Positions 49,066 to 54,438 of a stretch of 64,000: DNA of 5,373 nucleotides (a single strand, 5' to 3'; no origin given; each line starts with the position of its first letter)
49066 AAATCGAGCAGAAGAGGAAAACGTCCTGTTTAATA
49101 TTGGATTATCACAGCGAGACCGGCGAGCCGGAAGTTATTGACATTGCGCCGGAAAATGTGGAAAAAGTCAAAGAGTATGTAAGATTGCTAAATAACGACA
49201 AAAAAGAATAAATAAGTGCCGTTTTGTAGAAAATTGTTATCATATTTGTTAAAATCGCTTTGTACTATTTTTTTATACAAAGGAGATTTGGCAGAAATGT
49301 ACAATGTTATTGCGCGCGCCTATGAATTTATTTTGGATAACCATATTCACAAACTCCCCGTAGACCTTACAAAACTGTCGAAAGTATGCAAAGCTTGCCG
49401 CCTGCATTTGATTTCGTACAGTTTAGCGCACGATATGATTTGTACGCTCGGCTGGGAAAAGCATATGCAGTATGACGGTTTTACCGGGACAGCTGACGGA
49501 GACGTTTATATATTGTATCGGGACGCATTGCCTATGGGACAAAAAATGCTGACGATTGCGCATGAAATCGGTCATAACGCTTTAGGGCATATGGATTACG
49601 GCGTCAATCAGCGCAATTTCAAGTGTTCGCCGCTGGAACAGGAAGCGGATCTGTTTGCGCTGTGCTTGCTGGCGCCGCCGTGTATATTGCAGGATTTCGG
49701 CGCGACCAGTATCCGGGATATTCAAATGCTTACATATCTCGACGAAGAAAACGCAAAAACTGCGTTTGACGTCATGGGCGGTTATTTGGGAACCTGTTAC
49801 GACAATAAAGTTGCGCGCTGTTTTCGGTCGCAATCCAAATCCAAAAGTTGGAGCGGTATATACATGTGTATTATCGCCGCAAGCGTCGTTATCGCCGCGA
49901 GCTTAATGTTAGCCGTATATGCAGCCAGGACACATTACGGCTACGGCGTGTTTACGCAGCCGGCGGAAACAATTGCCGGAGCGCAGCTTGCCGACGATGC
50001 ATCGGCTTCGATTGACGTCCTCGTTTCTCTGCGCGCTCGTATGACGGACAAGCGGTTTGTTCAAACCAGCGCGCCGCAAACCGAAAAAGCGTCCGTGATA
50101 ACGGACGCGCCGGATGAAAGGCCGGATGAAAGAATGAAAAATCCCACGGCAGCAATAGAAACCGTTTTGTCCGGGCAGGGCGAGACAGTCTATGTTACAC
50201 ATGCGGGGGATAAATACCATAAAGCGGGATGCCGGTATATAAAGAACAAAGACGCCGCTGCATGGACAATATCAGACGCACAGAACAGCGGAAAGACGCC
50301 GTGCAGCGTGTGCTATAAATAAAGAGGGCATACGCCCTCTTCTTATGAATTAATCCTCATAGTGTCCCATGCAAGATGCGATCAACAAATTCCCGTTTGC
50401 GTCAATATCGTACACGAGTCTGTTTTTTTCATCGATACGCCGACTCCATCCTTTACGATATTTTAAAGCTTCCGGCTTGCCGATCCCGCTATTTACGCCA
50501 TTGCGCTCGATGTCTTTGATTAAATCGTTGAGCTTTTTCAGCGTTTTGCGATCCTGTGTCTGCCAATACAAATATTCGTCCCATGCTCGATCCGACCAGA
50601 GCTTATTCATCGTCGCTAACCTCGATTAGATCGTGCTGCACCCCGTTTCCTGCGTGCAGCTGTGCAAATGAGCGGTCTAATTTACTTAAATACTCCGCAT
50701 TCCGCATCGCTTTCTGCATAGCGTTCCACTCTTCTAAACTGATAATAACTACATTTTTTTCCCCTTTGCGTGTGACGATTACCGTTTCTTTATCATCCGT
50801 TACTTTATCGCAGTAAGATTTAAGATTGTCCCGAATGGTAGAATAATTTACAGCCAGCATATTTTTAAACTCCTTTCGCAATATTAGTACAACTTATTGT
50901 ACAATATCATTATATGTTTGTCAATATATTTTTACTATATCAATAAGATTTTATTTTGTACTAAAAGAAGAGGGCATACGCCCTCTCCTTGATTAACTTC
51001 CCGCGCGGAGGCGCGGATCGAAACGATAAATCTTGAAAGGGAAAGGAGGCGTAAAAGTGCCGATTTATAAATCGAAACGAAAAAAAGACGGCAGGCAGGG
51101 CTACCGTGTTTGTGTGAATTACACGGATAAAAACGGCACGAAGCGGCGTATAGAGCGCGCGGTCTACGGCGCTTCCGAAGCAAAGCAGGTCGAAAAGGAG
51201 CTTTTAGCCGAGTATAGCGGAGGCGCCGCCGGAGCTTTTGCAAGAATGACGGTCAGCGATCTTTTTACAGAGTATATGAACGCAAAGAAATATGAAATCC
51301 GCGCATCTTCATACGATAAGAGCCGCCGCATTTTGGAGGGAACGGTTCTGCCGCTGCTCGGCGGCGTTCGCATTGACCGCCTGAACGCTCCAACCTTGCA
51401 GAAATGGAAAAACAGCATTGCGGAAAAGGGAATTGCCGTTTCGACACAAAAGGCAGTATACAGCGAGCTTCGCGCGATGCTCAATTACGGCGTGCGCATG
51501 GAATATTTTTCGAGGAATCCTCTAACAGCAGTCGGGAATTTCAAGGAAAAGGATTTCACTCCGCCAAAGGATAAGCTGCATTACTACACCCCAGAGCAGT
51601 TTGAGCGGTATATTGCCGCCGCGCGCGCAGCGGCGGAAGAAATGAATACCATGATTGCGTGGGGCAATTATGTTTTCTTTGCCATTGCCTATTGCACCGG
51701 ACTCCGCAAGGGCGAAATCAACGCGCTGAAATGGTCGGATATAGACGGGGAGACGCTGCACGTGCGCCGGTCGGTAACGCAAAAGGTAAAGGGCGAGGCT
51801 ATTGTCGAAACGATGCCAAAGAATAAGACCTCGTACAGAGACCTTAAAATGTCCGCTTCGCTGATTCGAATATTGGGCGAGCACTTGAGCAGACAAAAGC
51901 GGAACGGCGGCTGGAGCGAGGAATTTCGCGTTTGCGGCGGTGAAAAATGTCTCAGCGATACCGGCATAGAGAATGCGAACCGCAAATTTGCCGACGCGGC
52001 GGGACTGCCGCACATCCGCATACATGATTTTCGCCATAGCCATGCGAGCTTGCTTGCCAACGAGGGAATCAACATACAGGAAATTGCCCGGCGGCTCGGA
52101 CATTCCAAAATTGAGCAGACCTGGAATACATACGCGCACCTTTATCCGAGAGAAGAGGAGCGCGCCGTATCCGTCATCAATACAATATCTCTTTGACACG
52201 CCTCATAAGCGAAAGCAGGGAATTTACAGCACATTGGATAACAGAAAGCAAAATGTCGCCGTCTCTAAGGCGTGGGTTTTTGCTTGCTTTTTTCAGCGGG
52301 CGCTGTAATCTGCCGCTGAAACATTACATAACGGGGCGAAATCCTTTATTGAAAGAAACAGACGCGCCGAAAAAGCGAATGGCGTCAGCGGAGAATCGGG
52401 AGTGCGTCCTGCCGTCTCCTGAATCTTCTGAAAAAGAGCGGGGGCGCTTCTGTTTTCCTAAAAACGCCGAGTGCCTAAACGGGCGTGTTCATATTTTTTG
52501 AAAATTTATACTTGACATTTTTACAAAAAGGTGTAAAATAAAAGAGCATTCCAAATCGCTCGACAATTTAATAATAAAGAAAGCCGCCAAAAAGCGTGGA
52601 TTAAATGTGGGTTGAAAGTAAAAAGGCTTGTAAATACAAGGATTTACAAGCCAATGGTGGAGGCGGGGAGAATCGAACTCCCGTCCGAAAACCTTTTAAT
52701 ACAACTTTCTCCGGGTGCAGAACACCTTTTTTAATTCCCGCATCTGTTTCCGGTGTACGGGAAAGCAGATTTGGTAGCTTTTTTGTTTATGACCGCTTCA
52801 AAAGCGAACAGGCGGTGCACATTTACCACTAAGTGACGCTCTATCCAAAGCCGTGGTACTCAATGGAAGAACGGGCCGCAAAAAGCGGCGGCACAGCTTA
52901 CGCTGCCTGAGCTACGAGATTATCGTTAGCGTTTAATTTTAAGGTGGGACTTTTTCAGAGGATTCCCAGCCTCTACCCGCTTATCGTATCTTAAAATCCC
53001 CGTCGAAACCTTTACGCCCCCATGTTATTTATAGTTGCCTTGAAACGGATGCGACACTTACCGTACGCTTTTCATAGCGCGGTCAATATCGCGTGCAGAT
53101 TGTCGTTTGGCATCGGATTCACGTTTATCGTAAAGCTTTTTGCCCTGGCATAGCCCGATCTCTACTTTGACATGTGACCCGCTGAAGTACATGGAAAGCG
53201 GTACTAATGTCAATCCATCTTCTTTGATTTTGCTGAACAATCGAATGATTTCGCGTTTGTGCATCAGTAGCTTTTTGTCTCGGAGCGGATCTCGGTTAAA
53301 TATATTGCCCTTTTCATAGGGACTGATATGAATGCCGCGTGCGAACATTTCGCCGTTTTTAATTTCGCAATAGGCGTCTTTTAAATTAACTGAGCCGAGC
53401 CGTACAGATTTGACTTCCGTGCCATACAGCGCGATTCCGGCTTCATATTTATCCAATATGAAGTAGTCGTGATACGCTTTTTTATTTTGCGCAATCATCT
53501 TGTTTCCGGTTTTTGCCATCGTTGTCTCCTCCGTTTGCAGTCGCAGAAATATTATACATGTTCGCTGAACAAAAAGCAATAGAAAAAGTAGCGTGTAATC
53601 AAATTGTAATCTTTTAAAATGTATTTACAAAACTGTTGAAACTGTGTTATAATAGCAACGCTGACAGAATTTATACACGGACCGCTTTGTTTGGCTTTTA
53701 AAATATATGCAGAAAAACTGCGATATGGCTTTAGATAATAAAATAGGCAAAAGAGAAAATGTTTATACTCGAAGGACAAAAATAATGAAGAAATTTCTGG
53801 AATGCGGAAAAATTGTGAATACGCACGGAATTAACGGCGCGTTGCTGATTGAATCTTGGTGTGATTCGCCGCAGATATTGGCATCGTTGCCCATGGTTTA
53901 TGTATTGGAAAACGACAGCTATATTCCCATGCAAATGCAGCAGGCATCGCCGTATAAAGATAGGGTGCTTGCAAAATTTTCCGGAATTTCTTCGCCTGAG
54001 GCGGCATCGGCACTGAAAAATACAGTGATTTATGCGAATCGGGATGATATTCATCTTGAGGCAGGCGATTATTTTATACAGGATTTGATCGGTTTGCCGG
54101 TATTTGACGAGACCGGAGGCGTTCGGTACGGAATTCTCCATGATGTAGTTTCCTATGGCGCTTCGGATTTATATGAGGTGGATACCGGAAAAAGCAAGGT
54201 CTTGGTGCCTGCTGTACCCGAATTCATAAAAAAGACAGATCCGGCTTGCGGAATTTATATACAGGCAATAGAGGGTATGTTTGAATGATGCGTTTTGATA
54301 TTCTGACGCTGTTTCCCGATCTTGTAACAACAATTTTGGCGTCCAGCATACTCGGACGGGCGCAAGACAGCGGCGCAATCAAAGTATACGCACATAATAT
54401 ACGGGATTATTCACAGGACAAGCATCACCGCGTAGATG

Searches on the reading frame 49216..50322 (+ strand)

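Call 110: search_protein_families(library=pfam, proteins=[window:49216-50322:+], max_evalue=0.001)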
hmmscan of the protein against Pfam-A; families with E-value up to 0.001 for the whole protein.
window:49216-50322:+ (368 aa): 1 family
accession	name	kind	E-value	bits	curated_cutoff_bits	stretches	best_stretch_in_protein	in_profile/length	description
PF06114.19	Peptidase_M78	-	7.3e-06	26.2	22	1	85-170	17-104/123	IrrE N-terminal-like domain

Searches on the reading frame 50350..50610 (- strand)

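Call 110: search_protein_families(library=pfam, proteins=[window:50350-50610:-], max_evalue=0.001)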
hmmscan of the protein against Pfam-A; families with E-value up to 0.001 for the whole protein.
window:50350-50610:- (86 aa): 1 family
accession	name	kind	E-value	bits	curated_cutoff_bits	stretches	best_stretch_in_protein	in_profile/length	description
PF06769.20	YoeB_toxin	-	6e-26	90.7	27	1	5-84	1-80/80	YoeB-like toxin of bacterial type II toxin-antitoxin system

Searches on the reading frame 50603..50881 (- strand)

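Call 110: search_protein_families(library=pfam, proteins=[window:50603-50881:-], max_evalue=0.001)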
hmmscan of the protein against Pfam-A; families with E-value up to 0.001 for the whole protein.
window:50603-50881:- (92 aa): 1 family
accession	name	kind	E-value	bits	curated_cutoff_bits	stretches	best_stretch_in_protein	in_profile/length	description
PF02604.26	PhdYeFM_antitox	-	3.2e-15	56.1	29.8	1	8-73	1-65/74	Antitoxin Phd_YefM, type II toxin-antitoxin system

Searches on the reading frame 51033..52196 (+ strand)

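Call 110: search_protein_families(library=pfam, proteins=[window:51033-52196:+], max_evalue=0.001)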
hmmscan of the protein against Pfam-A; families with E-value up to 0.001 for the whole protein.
window:51033-52196:+ (387 aa): 3 families
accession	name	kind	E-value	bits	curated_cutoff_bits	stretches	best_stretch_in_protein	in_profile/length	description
PF00589.27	Phage_integrase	-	6.1e-21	75.4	27.1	1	187-372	5-170/172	Phage integrase family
PF14659.12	Phage_int_SAM_3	-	7.1e-08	33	22.6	1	73-128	1-56/58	Phage integrase, N-terminal SAM-like domain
PF22022.2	Phage_int_M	-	1.9e-05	25.2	27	1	77-166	4-92/96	Phage integrase central domain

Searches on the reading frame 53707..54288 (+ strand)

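Call 110: search_protein_families(library=pfam, proteins=[window:53707-54288:+], max_evalue=0.001)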
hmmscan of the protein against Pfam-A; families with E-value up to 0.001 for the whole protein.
window:53707-54288:+ (193 aa): 3 families
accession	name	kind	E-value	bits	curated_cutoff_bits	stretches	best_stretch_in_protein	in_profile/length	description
PF01782.24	RimM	-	1e-17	64.6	23.5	1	33-114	2-84/84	RimM N-terminal domain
PF24986.1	PRC_RimM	-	9.2e-10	38.5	27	1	125-179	2-56/69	RimM PRC barrel domain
PF05239.21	PRC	-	5.1e-07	30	21.2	1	121-170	3-58/78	PRC-barrel domain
